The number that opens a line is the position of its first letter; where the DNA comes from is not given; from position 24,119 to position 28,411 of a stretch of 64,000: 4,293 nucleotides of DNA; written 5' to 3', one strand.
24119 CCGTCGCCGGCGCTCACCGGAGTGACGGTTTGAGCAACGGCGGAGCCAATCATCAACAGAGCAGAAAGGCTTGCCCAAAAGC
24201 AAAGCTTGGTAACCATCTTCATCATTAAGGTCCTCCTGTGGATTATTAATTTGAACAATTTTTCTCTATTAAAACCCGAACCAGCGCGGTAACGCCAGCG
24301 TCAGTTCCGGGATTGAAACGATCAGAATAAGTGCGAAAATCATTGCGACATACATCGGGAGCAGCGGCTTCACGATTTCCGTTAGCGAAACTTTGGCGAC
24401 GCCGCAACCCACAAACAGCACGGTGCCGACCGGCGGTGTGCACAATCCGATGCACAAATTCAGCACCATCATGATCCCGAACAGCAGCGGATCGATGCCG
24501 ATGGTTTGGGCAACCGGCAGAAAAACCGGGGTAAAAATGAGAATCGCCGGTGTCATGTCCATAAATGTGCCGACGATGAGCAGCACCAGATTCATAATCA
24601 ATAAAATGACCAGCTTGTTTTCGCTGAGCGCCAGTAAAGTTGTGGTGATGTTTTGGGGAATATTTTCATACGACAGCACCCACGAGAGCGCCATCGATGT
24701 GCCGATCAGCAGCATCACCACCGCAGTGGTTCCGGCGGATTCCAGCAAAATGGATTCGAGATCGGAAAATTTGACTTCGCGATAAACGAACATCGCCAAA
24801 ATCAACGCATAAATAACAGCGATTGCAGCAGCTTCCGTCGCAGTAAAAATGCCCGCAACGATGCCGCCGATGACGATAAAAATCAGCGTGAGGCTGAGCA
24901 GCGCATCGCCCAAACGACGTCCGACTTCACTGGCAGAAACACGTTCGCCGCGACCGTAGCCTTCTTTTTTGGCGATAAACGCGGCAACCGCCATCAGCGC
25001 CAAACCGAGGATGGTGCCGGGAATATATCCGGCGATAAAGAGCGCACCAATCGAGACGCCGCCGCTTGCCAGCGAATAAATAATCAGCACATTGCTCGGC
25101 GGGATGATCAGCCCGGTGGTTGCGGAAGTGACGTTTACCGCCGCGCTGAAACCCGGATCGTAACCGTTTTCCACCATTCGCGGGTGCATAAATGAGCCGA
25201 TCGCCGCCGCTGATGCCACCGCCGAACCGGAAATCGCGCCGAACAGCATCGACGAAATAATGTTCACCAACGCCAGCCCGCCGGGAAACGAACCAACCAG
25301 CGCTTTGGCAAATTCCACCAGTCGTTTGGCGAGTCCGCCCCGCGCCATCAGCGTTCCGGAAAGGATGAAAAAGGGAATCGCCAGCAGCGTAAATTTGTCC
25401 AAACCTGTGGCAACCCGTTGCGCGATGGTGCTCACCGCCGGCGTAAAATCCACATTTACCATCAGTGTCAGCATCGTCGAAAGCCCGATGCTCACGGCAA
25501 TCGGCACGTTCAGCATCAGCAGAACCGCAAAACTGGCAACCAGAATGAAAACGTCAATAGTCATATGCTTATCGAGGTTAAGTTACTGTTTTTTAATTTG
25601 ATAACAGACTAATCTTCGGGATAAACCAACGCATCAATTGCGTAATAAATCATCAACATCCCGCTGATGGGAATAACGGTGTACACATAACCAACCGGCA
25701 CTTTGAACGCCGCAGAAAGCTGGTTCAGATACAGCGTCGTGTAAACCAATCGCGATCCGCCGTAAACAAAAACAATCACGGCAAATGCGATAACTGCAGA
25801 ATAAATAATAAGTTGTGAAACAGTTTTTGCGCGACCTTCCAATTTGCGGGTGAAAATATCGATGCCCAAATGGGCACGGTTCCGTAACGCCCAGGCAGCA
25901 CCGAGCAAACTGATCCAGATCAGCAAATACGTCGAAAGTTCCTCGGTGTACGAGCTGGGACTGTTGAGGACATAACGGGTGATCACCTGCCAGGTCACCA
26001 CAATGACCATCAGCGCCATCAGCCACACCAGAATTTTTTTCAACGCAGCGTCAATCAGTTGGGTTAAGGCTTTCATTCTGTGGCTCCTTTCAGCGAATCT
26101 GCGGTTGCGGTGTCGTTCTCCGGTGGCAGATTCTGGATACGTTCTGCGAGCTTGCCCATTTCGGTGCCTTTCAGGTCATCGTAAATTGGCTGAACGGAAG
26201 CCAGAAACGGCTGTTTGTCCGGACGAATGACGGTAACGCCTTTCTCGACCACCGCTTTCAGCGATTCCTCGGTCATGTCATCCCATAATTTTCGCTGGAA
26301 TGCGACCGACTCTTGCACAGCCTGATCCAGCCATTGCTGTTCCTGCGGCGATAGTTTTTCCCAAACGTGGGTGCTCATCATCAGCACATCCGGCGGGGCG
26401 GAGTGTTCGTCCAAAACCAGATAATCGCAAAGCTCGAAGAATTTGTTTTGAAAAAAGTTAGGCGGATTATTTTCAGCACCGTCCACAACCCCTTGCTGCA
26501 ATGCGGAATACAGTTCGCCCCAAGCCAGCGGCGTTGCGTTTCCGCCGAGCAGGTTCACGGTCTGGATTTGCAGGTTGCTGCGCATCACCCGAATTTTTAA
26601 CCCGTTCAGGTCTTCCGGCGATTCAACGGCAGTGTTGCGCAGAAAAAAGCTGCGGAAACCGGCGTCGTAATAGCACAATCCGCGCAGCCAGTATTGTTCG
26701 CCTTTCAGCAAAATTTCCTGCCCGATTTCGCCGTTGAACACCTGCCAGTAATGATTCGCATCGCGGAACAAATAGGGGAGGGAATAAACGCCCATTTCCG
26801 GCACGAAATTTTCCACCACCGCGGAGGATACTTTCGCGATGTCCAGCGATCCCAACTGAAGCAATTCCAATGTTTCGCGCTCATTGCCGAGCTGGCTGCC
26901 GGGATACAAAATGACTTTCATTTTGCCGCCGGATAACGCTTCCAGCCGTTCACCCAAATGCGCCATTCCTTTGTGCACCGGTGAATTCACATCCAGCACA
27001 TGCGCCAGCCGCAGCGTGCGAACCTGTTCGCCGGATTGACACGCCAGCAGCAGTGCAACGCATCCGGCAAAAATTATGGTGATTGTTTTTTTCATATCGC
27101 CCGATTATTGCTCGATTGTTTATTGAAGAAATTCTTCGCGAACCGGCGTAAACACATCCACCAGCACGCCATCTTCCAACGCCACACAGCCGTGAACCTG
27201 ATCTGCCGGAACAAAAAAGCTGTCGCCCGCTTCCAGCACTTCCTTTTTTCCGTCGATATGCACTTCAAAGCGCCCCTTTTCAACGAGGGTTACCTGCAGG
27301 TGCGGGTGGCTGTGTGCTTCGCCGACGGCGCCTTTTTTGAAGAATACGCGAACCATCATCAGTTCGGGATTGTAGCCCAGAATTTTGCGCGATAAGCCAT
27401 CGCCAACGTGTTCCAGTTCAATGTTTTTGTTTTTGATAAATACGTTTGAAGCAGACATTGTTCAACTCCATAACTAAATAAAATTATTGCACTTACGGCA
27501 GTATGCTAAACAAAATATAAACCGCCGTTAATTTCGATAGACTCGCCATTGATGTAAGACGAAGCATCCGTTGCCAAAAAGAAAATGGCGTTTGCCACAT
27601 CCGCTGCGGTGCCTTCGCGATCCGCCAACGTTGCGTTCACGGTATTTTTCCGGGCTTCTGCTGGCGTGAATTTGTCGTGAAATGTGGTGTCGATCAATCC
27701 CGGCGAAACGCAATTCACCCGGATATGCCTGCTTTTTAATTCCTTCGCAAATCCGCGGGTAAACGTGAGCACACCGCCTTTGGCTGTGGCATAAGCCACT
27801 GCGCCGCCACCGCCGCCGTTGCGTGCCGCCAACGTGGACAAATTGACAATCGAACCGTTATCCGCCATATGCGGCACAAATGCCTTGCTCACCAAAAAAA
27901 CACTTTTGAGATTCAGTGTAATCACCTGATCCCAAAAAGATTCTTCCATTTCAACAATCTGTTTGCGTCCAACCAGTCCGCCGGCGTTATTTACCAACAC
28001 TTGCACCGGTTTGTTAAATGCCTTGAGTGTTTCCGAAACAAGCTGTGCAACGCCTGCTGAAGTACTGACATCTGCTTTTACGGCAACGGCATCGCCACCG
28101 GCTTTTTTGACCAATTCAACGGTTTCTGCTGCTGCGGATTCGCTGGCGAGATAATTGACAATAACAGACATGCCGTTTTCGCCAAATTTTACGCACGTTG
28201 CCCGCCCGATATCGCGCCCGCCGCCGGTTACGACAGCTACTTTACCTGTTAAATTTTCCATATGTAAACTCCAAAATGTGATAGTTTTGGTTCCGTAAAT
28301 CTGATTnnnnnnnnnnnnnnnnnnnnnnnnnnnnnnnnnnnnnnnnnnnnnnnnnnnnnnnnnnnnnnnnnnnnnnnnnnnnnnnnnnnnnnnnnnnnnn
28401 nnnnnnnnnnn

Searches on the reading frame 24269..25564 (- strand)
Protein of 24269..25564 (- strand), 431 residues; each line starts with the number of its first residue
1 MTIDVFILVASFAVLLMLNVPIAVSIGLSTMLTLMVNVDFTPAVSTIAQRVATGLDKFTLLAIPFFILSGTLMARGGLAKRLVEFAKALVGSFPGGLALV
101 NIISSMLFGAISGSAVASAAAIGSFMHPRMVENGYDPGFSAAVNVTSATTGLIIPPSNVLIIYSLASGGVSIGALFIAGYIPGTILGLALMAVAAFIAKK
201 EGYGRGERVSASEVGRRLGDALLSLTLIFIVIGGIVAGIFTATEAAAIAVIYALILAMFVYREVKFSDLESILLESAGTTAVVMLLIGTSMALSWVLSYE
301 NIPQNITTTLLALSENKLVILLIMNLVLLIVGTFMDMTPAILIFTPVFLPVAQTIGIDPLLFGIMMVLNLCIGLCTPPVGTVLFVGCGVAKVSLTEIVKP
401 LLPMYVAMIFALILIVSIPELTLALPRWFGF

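Call 73: search_protein_families(library=pfam, proteins=[window:24269-25564:-], max_evalue=0.001)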
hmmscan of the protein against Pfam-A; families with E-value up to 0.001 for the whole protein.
window:24269-25564:- (431 aa): 1 family
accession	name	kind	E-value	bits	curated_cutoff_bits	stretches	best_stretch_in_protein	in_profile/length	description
PF06808.19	DctM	-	8.2e-129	430.5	23.8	1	10-421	2-413/413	Tripartite ATP-independent periplasmic transporter, DctM component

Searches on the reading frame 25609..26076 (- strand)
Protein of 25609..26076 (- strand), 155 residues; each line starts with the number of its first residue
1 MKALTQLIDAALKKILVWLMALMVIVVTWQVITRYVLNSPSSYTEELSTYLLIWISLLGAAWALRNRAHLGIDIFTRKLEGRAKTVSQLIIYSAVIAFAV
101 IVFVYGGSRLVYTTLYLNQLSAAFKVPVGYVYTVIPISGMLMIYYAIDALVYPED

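Call 73: search_protein_families(library=pfam, proteins=[window:25609-26076:-], max_evalue=0.001)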
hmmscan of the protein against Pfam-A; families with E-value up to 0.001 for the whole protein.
window:25609-26076:- (155 aa): 1 family
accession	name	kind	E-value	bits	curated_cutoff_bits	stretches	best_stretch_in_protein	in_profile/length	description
PF04290.18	DctQ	-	4.9e-33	114.3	28.3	1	23-151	1-127/132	Tripartite ATP-independent periplasmic transporters, DctQ component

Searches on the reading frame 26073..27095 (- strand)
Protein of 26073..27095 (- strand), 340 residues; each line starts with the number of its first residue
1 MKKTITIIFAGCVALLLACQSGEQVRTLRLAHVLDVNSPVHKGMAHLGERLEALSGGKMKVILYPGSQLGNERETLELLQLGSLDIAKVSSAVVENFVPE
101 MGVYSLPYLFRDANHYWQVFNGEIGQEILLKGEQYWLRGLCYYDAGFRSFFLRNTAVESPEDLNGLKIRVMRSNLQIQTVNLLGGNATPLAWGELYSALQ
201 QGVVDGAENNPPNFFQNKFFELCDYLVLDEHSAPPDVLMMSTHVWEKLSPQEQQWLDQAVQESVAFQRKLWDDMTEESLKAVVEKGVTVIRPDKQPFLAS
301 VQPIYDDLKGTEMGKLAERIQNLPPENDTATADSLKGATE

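Call 73: search_protein_families(library=pfam, proteins=[window:26073-27095:-], max_evalue=0.001)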
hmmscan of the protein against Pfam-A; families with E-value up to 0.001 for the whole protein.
window:26073-27095:- (340 aa): 1 family
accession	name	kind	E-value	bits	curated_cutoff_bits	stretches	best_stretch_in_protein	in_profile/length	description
PF03480.18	DctP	-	1.5e-80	271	23.4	1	31-307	2-281/286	Bacterial extracellular solute-binding protein, family 7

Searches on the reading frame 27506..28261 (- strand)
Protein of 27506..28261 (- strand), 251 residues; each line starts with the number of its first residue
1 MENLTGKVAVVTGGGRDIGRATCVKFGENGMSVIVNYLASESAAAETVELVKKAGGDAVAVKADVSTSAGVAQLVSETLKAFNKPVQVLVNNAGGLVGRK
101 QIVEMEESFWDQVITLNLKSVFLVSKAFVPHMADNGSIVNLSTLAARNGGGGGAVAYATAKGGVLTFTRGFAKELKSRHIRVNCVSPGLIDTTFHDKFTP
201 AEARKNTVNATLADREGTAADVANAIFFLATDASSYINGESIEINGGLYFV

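Call 73: search_protein_families(library=pfam, proteins=[window:27506-28261:-], max_evalue=0.001)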
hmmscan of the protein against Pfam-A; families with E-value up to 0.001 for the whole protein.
window:27506-28261:- (251 aa): 4 families
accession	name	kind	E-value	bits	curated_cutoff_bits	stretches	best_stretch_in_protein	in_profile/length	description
PF13561.12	adh_short_C2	-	4.7e-54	183.9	27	1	17-248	7-235/236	Enoyl-(Acyl carrier protein) reductase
PF00106.31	adh_short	-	5.3e-47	160.3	26.6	1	7-200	1-192/195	short chain dehydrogenase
PF08659.16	KR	-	1.3e-08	35.4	22.6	1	10-185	4-173/180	KR domain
PF23441.1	SDR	-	2.4e-08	34.1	27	1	83-249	88-256/258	SDR-like rossmann domain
